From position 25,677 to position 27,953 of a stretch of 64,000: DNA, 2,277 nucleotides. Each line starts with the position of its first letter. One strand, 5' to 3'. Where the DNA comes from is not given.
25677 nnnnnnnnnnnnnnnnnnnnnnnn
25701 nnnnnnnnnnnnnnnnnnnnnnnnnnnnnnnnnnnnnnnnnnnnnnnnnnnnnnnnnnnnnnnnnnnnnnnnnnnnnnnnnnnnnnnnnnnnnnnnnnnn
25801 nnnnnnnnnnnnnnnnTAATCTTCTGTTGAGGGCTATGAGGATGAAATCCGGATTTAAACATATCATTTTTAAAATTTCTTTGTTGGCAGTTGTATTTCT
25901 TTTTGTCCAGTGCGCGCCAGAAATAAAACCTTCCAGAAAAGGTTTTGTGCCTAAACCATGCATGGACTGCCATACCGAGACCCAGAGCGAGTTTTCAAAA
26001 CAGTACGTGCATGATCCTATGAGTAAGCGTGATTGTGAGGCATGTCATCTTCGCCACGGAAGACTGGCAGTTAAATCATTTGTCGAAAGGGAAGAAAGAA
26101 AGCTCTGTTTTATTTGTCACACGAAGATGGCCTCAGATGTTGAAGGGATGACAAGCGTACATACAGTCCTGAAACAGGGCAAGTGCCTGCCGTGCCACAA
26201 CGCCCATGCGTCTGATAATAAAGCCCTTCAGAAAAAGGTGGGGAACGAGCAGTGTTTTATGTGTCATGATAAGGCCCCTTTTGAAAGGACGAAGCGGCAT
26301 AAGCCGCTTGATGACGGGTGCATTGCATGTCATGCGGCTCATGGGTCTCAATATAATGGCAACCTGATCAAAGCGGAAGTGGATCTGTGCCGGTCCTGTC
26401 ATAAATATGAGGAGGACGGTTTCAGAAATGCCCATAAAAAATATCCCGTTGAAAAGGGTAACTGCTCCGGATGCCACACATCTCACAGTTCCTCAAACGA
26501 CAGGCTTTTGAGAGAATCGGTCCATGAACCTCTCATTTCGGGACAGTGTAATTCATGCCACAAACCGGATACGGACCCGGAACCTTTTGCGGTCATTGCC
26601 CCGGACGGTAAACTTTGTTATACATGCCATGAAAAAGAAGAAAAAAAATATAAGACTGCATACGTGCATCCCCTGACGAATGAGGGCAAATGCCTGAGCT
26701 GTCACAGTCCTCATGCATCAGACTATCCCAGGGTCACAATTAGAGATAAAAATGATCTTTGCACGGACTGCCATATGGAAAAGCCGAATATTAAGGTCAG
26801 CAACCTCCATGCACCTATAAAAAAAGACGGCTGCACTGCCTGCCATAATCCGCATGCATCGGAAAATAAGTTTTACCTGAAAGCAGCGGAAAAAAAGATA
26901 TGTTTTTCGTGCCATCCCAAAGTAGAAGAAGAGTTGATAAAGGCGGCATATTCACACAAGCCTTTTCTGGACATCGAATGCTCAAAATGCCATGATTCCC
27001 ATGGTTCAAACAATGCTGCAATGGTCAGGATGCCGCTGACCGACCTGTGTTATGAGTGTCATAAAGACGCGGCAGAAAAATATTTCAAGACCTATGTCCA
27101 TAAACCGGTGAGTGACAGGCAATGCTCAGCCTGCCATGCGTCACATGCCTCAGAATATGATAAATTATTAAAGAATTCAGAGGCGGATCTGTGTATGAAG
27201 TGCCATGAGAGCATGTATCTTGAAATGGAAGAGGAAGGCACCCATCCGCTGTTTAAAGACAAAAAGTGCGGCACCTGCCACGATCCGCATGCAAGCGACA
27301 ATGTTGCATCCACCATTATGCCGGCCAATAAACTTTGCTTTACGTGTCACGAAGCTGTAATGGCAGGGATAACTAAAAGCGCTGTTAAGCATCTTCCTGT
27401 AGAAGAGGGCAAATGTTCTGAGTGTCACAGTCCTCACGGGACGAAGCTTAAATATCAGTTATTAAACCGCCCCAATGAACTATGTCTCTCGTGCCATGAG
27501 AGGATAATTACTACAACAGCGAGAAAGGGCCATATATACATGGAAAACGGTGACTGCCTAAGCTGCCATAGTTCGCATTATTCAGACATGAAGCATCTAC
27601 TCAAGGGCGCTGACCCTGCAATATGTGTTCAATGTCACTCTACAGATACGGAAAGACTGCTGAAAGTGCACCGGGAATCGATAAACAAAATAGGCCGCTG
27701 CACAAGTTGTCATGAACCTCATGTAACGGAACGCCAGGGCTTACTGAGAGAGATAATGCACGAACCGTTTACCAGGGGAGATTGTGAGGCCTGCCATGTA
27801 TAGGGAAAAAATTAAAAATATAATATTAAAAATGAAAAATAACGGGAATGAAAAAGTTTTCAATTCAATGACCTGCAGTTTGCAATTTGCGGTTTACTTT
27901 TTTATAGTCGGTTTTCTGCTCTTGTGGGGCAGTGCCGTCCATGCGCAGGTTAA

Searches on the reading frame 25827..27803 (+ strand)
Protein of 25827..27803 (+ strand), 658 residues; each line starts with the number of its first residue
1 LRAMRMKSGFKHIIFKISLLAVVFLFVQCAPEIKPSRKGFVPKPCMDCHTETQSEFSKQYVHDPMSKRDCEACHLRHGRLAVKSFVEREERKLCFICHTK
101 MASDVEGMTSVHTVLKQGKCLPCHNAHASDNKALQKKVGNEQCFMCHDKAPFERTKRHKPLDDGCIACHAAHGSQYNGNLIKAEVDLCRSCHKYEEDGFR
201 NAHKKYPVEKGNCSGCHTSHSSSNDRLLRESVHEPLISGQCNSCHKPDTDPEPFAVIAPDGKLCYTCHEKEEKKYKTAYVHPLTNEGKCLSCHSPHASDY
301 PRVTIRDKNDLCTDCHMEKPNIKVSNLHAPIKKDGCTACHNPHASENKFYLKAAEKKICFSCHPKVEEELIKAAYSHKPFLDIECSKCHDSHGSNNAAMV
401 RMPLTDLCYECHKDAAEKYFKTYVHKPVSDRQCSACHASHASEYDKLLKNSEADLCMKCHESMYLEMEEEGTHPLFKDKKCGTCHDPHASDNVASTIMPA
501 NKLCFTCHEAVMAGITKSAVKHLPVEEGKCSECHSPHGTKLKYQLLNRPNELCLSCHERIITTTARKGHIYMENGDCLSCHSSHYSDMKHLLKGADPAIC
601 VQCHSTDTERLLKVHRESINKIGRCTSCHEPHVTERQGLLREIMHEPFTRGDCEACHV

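Call 22: search_protein_families(library=pfam, proteins=[window:25827-27803:+], max_evalue=0.01)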
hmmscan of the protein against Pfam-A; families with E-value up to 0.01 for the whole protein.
window:25827-27803:+ (658 aa): 8 families
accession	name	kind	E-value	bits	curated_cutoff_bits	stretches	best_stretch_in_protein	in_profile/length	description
PF09699.15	Paired_CXXCH_1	-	2.6e-136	443.5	20.6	13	328-366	1-39/41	Doubled CXXCH motif (Paired_CXXCH_1)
PF14522.11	Cytochrome_C7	-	3.8e-26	91.1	24.8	4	550-605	13-67/67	Cytochrome c7 and related cytochrome c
PF14537.11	Cytochrom_c3_2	-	1.5e-23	83.5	25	6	335-413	8-79/79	Cytochrome c3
PF22113.1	Mtrc-MtrF_II-IV_dom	-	6.9e-18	65.2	30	1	114-297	3-167/176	Outer membrane cytochrome MtrC/MtrF-like, domains II/IV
PF02085.21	Cytochrom_CIII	-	3.2e-14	53.6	22.9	1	371-460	19-101/101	Class III cytochrome C family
PF22678.1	Cytochrom_c_NrfB-like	-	2.3e-13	50.8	27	1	354-397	31-73/89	Cytochrome c-type protein NrfB-like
PF13435.11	Cytochrome_C554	-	1.4e-07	32.7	20.8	0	408-485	2-83/84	Cytochrome c554 and c-prime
PF23451.1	Zn_ribbon_PaaD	-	0.0028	17.7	27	1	591-631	8-48/53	PaaD zinc beta ribbon domain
